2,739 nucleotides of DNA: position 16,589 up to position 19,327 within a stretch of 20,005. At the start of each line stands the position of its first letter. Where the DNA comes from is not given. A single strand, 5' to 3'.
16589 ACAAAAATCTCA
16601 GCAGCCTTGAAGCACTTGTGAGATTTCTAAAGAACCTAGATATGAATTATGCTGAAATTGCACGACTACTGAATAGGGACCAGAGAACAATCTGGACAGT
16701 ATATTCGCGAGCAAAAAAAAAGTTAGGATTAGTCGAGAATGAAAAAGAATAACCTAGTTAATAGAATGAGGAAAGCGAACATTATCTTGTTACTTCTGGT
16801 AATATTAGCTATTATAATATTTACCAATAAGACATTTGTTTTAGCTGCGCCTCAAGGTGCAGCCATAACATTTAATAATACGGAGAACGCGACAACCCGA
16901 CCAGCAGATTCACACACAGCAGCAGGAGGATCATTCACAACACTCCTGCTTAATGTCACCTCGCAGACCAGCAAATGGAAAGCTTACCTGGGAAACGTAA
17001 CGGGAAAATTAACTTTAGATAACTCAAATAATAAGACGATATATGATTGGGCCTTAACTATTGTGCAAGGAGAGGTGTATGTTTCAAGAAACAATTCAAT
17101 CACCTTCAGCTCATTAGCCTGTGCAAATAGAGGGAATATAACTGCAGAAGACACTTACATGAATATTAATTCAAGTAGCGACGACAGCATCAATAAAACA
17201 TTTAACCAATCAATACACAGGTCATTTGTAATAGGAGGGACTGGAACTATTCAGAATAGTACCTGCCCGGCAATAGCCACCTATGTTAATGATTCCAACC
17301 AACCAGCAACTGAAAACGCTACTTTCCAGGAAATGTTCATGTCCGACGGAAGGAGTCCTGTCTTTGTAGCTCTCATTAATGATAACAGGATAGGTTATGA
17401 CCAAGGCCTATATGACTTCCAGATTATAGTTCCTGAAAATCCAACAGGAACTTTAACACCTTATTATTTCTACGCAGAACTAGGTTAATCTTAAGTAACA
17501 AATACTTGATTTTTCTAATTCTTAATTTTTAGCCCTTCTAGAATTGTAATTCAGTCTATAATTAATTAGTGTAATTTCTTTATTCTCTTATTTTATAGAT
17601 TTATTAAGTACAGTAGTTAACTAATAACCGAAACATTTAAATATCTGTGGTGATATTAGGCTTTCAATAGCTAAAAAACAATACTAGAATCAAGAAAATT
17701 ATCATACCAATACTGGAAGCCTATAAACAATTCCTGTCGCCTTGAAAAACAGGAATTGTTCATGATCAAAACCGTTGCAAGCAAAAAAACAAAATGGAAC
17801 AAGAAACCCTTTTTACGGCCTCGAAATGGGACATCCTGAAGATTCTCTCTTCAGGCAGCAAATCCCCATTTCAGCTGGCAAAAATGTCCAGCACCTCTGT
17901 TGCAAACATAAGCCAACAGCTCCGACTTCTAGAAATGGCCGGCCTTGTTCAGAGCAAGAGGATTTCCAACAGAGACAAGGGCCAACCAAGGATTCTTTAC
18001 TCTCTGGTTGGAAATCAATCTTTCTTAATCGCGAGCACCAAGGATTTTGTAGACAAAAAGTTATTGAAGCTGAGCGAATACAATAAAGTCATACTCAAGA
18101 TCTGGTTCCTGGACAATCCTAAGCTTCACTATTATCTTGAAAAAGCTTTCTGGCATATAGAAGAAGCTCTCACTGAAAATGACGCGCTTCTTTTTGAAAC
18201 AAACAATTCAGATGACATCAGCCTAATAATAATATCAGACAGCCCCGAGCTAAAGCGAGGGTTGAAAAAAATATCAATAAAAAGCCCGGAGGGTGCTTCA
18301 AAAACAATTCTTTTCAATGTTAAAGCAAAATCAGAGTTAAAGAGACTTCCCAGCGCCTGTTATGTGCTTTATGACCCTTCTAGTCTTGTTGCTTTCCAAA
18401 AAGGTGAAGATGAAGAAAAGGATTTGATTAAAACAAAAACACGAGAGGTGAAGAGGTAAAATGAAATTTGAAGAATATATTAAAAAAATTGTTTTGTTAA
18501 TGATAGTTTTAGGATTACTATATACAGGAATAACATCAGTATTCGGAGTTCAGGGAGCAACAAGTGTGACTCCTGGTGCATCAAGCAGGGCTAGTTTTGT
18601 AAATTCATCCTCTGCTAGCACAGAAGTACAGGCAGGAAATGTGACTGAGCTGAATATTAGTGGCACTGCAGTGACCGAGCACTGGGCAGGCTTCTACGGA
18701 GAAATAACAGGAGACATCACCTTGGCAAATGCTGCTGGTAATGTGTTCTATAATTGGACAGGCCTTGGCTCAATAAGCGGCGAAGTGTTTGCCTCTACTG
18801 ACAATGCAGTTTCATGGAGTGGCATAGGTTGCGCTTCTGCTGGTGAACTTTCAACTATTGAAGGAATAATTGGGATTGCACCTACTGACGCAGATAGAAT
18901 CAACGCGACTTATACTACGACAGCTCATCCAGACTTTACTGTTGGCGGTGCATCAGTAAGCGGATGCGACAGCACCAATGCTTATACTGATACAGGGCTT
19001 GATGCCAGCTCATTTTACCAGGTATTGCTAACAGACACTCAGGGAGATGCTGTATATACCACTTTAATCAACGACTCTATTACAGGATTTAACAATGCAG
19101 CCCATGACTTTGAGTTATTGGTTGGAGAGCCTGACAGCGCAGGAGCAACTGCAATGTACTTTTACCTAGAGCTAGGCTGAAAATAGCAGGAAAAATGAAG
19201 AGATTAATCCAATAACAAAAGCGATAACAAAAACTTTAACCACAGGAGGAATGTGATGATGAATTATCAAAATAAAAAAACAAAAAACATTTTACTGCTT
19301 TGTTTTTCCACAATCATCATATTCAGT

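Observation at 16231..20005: Regulator-coupled family of three paralogous, sequon-rich secreted proteins with a conserved YFY(A/L)ELG C-terminus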

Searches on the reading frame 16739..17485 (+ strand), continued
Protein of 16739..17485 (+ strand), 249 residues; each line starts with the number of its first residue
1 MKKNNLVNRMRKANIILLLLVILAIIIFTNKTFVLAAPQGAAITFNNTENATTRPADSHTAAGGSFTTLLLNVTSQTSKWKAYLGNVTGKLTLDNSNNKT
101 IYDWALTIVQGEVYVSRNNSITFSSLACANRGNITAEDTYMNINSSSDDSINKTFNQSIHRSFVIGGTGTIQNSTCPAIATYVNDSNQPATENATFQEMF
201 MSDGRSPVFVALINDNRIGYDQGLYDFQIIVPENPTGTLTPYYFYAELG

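Call 36: find_related_loci(query=A2, collection=genome_contigs, flank=8000)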
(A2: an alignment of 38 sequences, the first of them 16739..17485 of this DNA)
Query A2 (249 aa) in genome_contigs; peptide patterns used: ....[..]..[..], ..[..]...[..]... (x = any residue, [..] = any of these).
243 stretches matched a pattern; 205 encode a relative of the query (tblastn E <= 1e-3); the best 80 are kept; 78 distinct loci.
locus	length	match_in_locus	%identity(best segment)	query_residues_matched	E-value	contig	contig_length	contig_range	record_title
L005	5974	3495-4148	77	32-249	7e-112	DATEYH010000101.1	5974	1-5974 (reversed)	MAG TPA_asm: Candidatus Nanoarchaeia archaeon isolate SMAG_U8440 k141_244206, whole genome shotgun sequence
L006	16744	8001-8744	65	1-249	3e-109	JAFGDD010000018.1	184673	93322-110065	MAG: Candidatus Woesearchaeota archaeon isolate Zod_Metabat.1155 k87_9266120, whole genome shotgun sequence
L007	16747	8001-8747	68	1-249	1e-105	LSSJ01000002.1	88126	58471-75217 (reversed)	MAG: Euryarchaeota archaeon SM23-78 WORSMTZ_1081, whole genome shotgun sequence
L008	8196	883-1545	70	29-249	6e-102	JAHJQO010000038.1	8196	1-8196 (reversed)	MAG: Nanoarchaeota archaeon isolate OS_PC_MetaG.mb.11 OS_PC_MetaG.mb.11_k141_505333, whole genome shotgun sequence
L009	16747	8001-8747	66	1-249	1e-97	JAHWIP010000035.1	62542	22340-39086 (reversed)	MAG: Candidatus Woesearchaeota archaeon isolate YT2_088 k127_22684656, whole genome shotgun sequence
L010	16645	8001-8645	63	35-249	3e-93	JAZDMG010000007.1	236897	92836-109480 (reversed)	MAG: archaeon isolate MEGAHIT-group-0.639 k141_3390952, whole genome shotgun sequence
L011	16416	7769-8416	64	34-249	3e-89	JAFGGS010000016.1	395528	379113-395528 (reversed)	MAG: Candidatus Woesearchaeota archaeon isolate Zod_Metabat.140 k87_10007506, whole genome shotgun sequence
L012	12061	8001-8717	48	2-249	5e-75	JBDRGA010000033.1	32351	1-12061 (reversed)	MAG: Candidatus Woesearchaeota archaeon isolate MEGAHIT-group-1.404 k141_2271801, whole genome shotgun sequence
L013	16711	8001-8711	51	7-248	2e-73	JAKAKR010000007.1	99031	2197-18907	MAG: Nanoarchaeota archaeon isolate WY4.bin80 NODE_220_length_99031_cov_2.854162, whole genome shotgun sequence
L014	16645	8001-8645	56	34-248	4e-73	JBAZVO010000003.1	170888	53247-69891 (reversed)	MAG: Candidatus Woesearchaeota archaeon isolate SO_2017_GW1_254 NODE_674_length_170888_cov_5.272597_OW334_2017, whole ge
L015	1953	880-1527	56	35-249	3e-75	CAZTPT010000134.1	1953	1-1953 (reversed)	MAG TPA_asm: uncultured Methanosarcinales archaeon isolate SRP216583_co2_73 genome assembly, contig: NODE_61490_length_1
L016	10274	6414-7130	50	11-248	5e-72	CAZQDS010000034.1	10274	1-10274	MAG TPA_asm: uncultured Methanosarcinales archaeon isolate SRP173033_co2_62 genome assembly, contig: NODE_3607_length_10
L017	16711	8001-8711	50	9-249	8e-72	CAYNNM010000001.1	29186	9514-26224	MAG TPA_asm: uncultured Methanosarcinales archaeon isolate SRP257756_co1_20 genome assembly, contig: NODE_1099_length_29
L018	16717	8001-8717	52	14-248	1e-71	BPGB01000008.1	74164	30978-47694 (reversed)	MAG: Candidatus Woesearchaeota archaeon KatS3mg002 DNA, contig_4532, whole genome shotgun sequence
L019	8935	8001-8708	52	16-248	2e-71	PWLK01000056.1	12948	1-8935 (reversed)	MAG: Candidatus Woesearchaeota archaeon isolate CSSed10_238R1 CS-Sed10-C11258, whole genome shotgun sequence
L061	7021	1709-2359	48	33-248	1e-61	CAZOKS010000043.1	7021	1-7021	MAG TPA_asm: uncultured Methanosarcinales archaeon isolate binchicken_co256_1010 genome assembly, contig: NODE_31998_len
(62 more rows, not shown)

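Call 42: fold_search(model_id=the predicted structure, library=viral)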
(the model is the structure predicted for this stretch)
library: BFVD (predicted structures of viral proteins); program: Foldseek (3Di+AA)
matches with E <= 10: 287; with E <= 0.001: 0
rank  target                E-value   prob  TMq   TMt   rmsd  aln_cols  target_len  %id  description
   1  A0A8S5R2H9            1.8e-01  0.11  0.18  0.15  14.8       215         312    7  Tail protein [Siphoviridae sp. ctj7g1]
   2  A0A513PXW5            2.6e-01  0.11  0.14  0.13  19.0       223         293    8  Fiber protein (Fragment) [Porcine adenovirus]
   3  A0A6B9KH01            3.4e-01  0.13  0.19  0.22  14.8       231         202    9  Uncharacterized protein [Atrato Sobemo-like virus 4]
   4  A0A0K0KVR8            4.8e-01  0.06  0.14  0.06  17.8       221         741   12  Uncharacterized protein [Prochlorococcus phage P-TIM68]
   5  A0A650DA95            4.8e-01  0.06  0.13  0.10  18.2       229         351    9  (no name in the UniProt tables at hand)
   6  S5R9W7                4.8e-01  0.04  0.15  0.08  15.6       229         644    9  Finer protein [Duck adenovirus 1]
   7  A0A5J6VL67            5.3e-01  0.08  0.09  0.12  22.0       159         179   14  Uncharacterized protein [Megaviridae environmental sample]
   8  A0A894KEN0            7.0e-01  0.06  0.16  0.15  21.2       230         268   12  (no name in the UniProt tables at hand)
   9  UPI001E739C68         7.8e-01  0.28  0.11  0.26  25.4       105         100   10  (no name look-up for this kind of identifier)
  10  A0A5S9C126            7.8e-01  0.02  0.11  0.07  21.7       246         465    8  Uncharacterized protein [Tenacibaculum phage PTm1]
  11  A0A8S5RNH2            8.8e-01  0.25  0.08  0.21  10.4        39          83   23  Uncharacterized protein [virus sp. ctBS918]
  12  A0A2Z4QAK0            9.3e-01  0.04  0.13  0.15  19.3       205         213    9  (no name in the UniProt tables at hand)
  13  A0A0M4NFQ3            9.3e-01  0.04  0.16  0.12  15.2       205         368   12  Fiber-2 [Simian adenovirus 16]
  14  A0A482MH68            9.3e-01  0.01  0.09  0.05  17.3       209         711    9  Uncharacterized protein [Nodularia phage vB_NspS-kac65v161]
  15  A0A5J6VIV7            1.0e+00  0.13  0.09  0.05  18.2        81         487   10  Uncharacterized protein [Megaviridae environmental sample]
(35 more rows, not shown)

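Call 46: search_protein_families(library=ncbifam, proteins=[window:16739-17485:+, L001:13295-14269:+, L001:16046-17065:-, L003:6137-6823:-, L003:4403-6103:-], max_evalue=0.1)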
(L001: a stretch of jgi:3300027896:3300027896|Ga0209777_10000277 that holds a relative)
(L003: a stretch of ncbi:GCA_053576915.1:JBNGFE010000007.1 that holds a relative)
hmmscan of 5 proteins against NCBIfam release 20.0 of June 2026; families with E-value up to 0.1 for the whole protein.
window:16739-17485:+ (249 aa): 0 families

L001:13295-14269:+ (325 aa): 0 families

L001:16046-17065:- (339 aa): 0 families

L003:6137-6823:- (228 aa): 0 families

L003:4403-6103:- (566 aa): 1 family
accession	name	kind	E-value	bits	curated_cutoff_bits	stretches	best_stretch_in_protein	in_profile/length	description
NF046000.1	MAG1210_fam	subfamily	0.062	11.9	275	1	343-441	47-125/550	MAG1210 family protein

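Call 79: find_related_loci(query=A2, collection=viral_contigs, flank=5000)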
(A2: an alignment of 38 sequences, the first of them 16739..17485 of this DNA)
Query A2 (249 aa) in viral_contigs; peptide patterns used: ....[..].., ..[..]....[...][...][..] (x = any residue, [..] = any of these).
83 stretches matched a pattern, but none encodes a relative of the query by tblastn (E <= 1e-3).

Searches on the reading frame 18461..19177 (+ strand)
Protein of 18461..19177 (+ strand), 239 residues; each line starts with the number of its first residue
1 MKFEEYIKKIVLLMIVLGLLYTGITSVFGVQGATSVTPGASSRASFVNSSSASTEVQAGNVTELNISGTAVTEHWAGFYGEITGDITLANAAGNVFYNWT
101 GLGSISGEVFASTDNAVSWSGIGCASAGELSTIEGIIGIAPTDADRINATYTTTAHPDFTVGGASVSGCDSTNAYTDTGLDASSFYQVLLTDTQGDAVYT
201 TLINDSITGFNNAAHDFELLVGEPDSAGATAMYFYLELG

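Call 6: search_protein_families(library=pfam, proteins=[window:18461-19177:+], max_evalue=1)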
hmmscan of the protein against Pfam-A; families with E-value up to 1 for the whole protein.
window:18461-19177:+ (239 aa): 0 families

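Call 46: search_protein_families(library=ncbifam, proteins=[window:18461-19177:+], max_evalue=0.1)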
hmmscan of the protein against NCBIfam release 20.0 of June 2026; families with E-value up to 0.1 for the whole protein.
window:18461-19177:+ (239 aa): 0 families

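Call 71: predict_structure(alignment_id=A4)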
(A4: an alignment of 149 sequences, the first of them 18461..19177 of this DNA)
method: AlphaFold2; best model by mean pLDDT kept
length: 239 residues; sequences in the alignment: 149
mean_pLDDT: 90.5   pTM: 0.81
mean pLDDT of the five models: 90.5, 89.2, 88.1, 87.0, 79.4
residues with pLDDT >= 90: 161; 70-90: 66; 50-70: 12; < 50: 0
segments of 3 or more residues with pLDDT < 50: none
pLDDT, mean of each block of 10 residues (from residue 1): 87 92 65 89 76 87 85 94 90 91 92 95 96 96 96 97 95 87 94 97 95 95 87 95
secondary structure, 60 per line:
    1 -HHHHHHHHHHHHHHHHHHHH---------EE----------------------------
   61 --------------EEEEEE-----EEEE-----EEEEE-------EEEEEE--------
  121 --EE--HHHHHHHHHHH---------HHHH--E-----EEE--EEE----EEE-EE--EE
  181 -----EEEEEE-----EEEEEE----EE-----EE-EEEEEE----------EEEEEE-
elements in order: H2-21 E75-80 E86-89 E95-99 E107-112 H127-137 H147-150 E159-161 E164-166 E171-173 E186-191 E197-202 E217-222 E233-238

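Call 73: fold_search(model_id=the predicted structure, library=pdb)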
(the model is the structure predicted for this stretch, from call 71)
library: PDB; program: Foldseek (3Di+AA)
matches with E <= 10: 120; with E <= 0.001: 0
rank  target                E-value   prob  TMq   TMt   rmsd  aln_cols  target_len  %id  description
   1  3clq_A                1.5e+00  0.03  0.11  0.07  15.7       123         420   15  Crystal structure of a conserved protein of unknown function from Enterococcus faecalis V583 (released 2008-04-08)
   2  3clq_B                2.0e+00  0.02  0.11  0.07  15.0       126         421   12  Crystal structure of a conserved protein of unknown function from Enterococcus faecalis V583 (released 2008-04-08)
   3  4u5z_I                2.0e+00  0.01  0.11  0.11  18.9       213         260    9  Trichodysplasia spinulosa-associated polyomavirus (TSPyV) VP1 (released 2015-08-05)
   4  9b45_1                2.1e+00  0.03  0.17  0.10  13.2       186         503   13  Pseudomonas phage Pa193 baseplate complex and tail fiber (released 2024-10-16)
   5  6e1r_A                2.5e+00  0.01  0.11  0.07  19.3       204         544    8  Crystal structure of the Acinetobacter phage vB_ApiP_P1 tailspike protein (released 2019-07-17)
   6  3nec_B                2.8e+00  0.03  0.10  0.14  15.5       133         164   11  Crystal Structure of Toxoplasma gondii Profilin (released 2010-09-29)
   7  3clq_D                2.8e+00  0.02  0.11  0.07  15.7       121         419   14  Crystal structure of a conserved protein of unknown function from Enterococcus faecalis V583 (released 2008-04-08)
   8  1awi_A                2.8e+00  0.01  0.11  0.16  13.5       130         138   11  HUMAN PLATELET PROFILIN COMPLEXED WITH THE L-PRO10 PEPTIDE (released 1998-10-28)
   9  9ct2_A                3.0e+00  0.01  0.12  0.05  18.4       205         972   11  Cryo-EM structure of SARS-CoV-2 spike protein Ecto-domain with internal tag, All RBD down conformation, State-3 (released 2025-03-05)
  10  6hkv_D                3.3e+00  0.01  0.10  0.10  18.9       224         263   11  Trichodysplasia spinulosa-associated polyomavirus (TSPyV) VP1 in complex with sialylated precision glycooligomers (released 2019-03-27)
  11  5bkl_L                3.7e+00  0.03  0.17  0.22  23.2       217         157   10  Crystallographic structure of the cubic crystal form of STMV (77.9 degree rotation) grown from NaCl (released 2021-12-15)
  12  4u5z_G                3.7e+00  0.01  0.11  0.10  18.4       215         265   10  Trichodysplasia spinulosa-associated polyomavirus (TSPyV) VP1 (released 2015-08-05)
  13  8rn4_A                3.9e+00  0.02  0.07  0.03  12.3        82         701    8  Pseudo-symmetrical influenza B polymerase apo-dimer, ENDO(T) moiety (from "Influenza B polymerase pseudo-symmetrical d (released 2024-09-11)
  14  4u61_B                3.9e+00  0.01  0.11  0.10  21.0       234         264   10  Trichodysplasia spinulosa-associated polyomavirus (TSPyV) VP1 in complex with 6'-sialyllactose (released 2015-08-05)
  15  6hku_D                3.9e+00  0.01  0.11  0.10  20.4       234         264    9  Trichodysplasia spinulosa-associated polyomavirus (TSPyV) VP1 in complex with sialylated precision glycooligomers (released 2019-03-27)
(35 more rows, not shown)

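Call 76: search_protein_families(library=pfam, alignment_id=A4, max_evalue=1)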
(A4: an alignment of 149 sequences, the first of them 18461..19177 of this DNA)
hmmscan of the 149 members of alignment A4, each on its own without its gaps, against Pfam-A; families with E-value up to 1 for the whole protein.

A. member 1, window:18461-19177:+ (239 aa): 0 families

B. families by the number of members that match (of 149 scanned): 79 families (the first 25 are shown)
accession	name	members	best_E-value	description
PF18746.6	aGPT-Pplase3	3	0.015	Alpha-glutamyl/putrescinyl thymine pyrophosphorylase clade 3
PF04053.20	B-prop_COPA_B_2nd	2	0.0057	COPA/B second beta-propeller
PF11113.13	Phage_head_chap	2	0.012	Head assembly gene product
PF24574.2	Nm-ACP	2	0.024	ACP-like domain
PF14285.11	DUF4367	2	0.033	Domain of unknown function (DUF4367)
PF00242.22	DNA_pol_viral_N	2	0.066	DNA polymerase (viral) N-terminal domain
PF06480.20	FtsH_ext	1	1.7e-05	FtsH Extracellular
PF00041.27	fn3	1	0.0008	Fibronectin type III domain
PF15131.11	DUF4567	1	0.0031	Domain of unknown function (DUF4567)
PF16099.11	RMI1_C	1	0.0046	Recq-mediated genome instability protein 1, C-terminal OB-fold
PF12182.14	DUF3642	1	0.0061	Bacterial lipoprotein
PF14583.12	Pectate_lyase22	1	0.0073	Oligogalacturonate lyase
PF02221.20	E1_DerP2_DerF2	1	0.0091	ML domain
PF19078.6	Big_12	1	0.01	Bacterial Ig-like domain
PF14498.12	Glyco_hyd_65N_2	1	0.011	Glycosyl hydrolase family 65, N-terminal domain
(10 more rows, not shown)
